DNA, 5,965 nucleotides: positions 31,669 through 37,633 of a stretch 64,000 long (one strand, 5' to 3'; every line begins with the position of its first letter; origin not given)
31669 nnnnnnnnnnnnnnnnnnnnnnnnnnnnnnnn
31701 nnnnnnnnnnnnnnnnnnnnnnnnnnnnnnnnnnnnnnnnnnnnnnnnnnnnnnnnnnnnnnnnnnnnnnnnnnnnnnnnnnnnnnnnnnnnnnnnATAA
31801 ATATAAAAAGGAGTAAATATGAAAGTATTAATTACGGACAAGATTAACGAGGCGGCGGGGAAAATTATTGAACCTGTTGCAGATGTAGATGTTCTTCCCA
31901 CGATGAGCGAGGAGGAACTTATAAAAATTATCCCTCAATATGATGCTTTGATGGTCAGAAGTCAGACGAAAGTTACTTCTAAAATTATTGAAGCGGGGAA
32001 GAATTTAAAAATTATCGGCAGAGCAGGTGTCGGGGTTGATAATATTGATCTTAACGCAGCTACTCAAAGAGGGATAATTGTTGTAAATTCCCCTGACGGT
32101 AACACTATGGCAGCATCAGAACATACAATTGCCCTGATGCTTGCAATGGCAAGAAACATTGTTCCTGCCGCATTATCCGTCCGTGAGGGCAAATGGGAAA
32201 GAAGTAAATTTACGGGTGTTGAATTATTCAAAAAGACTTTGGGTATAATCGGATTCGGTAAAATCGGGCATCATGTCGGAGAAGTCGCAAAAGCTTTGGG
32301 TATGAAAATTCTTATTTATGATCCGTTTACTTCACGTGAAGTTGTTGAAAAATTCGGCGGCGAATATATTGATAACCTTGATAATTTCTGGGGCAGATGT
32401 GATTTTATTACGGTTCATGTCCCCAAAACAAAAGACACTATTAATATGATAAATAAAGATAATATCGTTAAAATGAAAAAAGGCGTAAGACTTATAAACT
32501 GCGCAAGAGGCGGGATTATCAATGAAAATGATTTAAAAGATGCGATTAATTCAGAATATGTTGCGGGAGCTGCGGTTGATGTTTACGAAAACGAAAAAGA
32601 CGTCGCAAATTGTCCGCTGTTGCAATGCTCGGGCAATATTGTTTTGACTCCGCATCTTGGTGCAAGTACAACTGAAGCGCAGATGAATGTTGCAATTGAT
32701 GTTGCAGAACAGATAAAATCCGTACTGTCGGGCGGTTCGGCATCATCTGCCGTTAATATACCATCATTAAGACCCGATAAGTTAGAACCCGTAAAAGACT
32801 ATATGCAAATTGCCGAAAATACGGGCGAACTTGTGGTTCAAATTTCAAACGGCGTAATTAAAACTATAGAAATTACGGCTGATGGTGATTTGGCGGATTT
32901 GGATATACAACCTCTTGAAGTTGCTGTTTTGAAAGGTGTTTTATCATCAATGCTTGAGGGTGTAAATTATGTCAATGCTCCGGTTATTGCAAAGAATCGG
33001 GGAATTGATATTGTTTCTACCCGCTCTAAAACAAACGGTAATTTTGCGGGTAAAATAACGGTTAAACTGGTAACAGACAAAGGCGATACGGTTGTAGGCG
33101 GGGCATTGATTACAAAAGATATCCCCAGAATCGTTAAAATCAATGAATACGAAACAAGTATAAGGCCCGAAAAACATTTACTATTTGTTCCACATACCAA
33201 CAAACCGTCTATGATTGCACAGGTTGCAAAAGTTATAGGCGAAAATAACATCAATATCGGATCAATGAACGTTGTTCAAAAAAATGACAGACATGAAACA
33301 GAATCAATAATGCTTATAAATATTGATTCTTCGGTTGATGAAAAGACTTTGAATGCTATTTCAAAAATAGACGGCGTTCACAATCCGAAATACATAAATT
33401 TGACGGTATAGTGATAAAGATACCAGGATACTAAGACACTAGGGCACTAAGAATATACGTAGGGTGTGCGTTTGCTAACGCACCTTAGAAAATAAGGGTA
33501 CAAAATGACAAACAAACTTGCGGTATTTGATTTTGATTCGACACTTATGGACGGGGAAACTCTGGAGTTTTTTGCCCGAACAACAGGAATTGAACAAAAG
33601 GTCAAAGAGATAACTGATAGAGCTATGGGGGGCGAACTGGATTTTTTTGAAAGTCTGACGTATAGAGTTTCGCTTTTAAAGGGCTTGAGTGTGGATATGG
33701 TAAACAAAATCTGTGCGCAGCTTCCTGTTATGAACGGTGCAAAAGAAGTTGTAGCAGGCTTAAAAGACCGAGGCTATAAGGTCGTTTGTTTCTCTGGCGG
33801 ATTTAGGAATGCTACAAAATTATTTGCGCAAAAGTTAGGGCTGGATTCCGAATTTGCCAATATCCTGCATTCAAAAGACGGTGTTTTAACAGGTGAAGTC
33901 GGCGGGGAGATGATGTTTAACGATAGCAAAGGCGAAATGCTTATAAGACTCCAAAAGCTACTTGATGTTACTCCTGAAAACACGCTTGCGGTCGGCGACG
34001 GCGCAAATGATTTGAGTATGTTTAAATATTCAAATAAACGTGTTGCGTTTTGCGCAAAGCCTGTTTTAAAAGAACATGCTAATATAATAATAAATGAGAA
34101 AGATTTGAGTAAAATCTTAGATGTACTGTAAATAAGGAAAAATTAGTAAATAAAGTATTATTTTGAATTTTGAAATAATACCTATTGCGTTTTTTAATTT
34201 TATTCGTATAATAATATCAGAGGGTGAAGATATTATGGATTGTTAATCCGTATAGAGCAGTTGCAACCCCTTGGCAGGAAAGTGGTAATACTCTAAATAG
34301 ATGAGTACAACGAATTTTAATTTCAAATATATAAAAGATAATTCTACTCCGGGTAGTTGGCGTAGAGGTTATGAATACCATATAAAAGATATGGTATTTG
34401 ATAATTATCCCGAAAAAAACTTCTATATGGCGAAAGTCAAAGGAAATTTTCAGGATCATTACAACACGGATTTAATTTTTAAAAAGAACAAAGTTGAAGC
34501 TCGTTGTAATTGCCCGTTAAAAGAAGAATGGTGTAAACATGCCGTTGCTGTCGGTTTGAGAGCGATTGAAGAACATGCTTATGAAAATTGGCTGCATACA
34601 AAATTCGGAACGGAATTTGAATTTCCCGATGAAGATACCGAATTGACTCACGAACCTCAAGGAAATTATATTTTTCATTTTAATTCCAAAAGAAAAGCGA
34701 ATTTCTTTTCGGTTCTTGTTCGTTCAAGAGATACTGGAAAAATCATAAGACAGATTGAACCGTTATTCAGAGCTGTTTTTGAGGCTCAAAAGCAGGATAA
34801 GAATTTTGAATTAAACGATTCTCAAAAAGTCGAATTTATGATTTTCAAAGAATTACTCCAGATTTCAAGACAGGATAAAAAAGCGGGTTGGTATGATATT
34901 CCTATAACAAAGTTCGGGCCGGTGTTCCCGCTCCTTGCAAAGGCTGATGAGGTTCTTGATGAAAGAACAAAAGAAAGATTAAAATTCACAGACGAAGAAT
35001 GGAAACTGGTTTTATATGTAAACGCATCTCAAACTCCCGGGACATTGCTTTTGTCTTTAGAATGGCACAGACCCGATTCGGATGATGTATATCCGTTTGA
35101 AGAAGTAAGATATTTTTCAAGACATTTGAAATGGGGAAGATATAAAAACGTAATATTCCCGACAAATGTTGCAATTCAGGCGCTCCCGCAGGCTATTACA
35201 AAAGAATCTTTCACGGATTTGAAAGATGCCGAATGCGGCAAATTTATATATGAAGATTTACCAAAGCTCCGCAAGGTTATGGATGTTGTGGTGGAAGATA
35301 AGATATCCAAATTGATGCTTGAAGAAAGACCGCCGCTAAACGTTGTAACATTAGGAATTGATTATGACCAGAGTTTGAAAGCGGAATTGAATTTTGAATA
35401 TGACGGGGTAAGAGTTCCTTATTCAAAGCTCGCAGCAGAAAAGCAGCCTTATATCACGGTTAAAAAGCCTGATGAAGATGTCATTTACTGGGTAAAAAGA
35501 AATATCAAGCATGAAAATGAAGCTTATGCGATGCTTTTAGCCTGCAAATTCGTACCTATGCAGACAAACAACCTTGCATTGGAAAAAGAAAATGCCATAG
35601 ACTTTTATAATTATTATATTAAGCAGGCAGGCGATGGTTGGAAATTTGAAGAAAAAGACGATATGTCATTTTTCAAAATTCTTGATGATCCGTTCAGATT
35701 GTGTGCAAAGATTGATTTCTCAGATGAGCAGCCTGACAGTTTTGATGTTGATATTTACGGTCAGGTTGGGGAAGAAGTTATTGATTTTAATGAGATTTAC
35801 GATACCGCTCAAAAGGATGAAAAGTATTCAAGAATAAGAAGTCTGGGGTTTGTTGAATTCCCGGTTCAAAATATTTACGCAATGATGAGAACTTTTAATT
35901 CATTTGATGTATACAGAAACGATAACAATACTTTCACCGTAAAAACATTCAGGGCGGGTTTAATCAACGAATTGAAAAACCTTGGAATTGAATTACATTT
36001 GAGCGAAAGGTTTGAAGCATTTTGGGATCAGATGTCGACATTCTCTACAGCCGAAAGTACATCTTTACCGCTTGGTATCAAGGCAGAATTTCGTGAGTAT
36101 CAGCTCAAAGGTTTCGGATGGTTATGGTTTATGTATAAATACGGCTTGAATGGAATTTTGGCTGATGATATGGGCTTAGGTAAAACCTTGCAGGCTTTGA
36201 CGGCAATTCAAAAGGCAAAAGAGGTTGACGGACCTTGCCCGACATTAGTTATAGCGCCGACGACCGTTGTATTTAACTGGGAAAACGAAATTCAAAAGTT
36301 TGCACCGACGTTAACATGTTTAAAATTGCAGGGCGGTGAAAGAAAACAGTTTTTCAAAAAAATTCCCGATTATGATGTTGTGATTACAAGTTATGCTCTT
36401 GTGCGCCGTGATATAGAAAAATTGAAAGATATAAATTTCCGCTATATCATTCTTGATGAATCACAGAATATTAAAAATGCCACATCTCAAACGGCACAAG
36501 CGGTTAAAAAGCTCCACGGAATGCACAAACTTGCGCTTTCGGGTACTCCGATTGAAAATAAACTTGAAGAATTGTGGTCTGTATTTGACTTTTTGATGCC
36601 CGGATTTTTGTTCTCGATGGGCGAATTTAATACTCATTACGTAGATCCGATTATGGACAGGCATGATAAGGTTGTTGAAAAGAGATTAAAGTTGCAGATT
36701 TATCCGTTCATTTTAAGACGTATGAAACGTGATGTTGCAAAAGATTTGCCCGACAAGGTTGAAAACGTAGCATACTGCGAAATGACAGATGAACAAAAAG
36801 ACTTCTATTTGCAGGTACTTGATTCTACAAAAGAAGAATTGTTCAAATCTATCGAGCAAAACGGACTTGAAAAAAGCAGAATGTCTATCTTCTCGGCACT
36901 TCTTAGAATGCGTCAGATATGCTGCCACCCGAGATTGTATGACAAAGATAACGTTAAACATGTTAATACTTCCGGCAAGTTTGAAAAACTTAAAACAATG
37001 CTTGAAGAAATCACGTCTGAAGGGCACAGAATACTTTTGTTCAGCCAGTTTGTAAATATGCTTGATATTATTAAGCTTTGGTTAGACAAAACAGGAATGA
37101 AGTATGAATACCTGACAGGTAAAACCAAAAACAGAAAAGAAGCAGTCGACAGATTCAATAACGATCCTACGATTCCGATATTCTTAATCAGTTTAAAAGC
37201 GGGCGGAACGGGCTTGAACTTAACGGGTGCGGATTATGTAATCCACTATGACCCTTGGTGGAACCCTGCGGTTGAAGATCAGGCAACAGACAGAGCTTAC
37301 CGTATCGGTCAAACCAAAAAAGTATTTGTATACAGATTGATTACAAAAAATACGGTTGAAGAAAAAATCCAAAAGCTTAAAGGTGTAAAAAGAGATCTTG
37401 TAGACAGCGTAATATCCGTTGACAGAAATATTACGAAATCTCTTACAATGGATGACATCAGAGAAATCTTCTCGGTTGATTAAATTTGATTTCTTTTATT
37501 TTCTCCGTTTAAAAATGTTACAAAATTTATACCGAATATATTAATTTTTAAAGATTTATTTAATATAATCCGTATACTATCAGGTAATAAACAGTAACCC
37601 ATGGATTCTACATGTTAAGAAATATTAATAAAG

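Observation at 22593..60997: Eight copies of a 35-bp bipartite promoter-like element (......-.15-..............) mark a candidate regulon of uncharacterised proteins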

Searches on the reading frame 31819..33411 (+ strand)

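Call 19: search_protein_families(library=pfam, proteins=[window:31819-33411:+], max_evalue=0.001)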
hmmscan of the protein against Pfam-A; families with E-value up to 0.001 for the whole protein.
window:31819-33411:+ (530 aa): 6 families
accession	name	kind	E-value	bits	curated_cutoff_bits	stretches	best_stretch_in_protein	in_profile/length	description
PF02826.25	2-Hacid_dh_C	-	1e-55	188.3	25.1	1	104-281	1-178/178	D-isomer specific 2-hydroxyacid dehydrogenase, NAD binding domain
PF00389.36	2-Hacid_dh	-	1.3e-38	132.2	24.6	1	3-313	1-134/134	D-isomer specific 2-hydroxyacid dehydrogenase, catalytic domain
PF19304.4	PGDH_inter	-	1.2e-32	113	27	1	325-442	2-119/119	D-3-phosphoglycerate dehydrogenase intervening domain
PF01842.31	ACT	-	5.4e-06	26.5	27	1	460-518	8-65/66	ACT domain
PF22629.2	ACT_AHAS_ss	-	1.9e-05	25.2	27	1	457-521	3-66/67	AHAS small subunit-like ACT domain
PF03446.21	NAD_binding_2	-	0.00039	20.9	21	0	141-240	2-104/161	NAD binding domain of 6-phosphogluconate dehydrogenase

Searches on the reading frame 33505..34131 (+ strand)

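Call 19: search_protein_families(library=pfam, proteins=[window:33505-34131:+], max_evalue=0.001)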
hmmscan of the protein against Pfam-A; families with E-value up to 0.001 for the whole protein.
window:33505-34131:+ (208 aa): 6 families
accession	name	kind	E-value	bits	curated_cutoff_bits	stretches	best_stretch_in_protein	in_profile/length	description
PF00702.32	Hydrolase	-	2.7e-25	90.3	26.4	1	4-175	2-189/191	haloacid dehalogenase-like hydrolase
PF12710.13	HAD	-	7e-19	69.4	27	1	6-174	1-189/189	haloacid dehalogenase-like hydrolase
PF08282.18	Hydrolase_3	-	5.3e-12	46.4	20.9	1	139-201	185-248/255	haloacid dehalogenase-like hydrolase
PF13419.12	HAD_2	-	1.1e-08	35.8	23.8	1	7-176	2-171/178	Haloacid dehalogenase-like hydrolase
PF06888.18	Put_Phosphatase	-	5.1e-05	23.2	27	0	5-117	2-116/234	Putative Phosphatase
PF05116.19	S6PP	-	0.00053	20.1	20.3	0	141-180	165-204/247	Sucrose-6F-phosphate phosphohydrolase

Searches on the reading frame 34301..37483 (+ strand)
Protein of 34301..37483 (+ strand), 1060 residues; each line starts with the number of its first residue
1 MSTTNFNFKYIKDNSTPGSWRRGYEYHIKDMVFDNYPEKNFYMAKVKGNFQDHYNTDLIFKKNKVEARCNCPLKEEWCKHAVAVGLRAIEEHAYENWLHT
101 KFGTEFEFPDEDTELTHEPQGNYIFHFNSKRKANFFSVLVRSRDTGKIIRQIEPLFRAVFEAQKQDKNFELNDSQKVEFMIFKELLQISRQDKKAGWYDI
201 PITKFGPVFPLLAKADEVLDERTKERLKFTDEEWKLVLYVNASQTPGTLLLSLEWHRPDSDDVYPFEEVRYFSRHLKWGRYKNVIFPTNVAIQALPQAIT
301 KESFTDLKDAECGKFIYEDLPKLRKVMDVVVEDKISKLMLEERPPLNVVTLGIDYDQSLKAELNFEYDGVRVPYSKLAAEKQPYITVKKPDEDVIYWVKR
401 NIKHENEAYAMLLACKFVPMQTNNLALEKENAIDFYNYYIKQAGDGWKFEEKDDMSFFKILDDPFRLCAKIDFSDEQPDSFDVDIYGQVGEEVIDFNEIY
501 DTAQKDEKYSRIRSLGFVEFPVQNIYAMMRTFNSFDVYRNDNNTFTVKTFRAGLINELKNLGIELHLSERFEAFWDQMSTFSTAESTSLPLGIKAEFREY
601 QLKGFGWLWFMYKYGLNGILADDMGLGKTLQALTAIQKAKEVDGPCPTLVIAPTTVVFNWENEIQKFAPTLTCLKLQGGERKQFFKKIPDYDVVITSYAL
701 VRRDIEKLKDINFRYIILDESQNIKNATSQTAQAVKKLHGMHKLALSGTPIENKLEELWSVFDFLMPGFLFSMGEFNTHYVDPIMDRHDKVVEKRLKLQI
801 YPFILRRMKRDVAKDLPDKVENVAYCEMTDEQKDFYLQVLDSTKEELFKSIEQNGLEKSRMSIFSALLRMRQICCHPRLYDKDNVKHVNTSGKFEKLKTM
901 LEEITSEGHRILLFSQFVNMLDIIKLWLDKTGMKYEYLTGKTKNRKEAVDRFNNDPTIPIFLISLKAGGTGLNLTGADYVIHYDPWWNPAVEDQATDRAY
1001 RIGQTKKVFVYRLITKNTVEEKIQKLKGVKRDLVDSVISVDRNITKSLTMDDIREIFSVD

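Call 19: search_protein_families(library=pfam, proteins=[window:34301-37483:+], max_evalue=0.001)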
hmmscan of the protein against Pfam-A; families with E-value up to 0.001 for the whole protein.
window:34301-37483:+ (1060 aa): 6 families
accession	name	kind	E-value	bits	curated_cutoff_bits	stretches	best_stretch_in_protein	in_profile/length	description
PF00176.29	SNF2-rel_dom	-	8.2e-76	255.3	24.9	1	600-879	1-290/290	SNF2-related domain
PF00271.37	Helicase_C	-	6.3e-24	84.8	23.5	1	894-1003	3-110/110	Helicase conserved C-terminal domain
PF04851.21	ResIII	-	1.2e-08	35.5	22.5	1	598-751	5-163/164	Type III restriction enzyme, res subunit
PF00270.35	DEAD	-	3e-08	34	26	1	621-756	20-165/167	DEAD/DEAH box helicase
PF08455.15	SNF2_assoc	-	2.6e-06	27.1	27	1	301-583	103-367/373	Bacterial SNF2 helicase associated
PF11496.14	HDA2-3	-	7.6e-06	25.7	27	1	827-1021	11-227/278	Class II histone deacetylase complex subunits 2 and 3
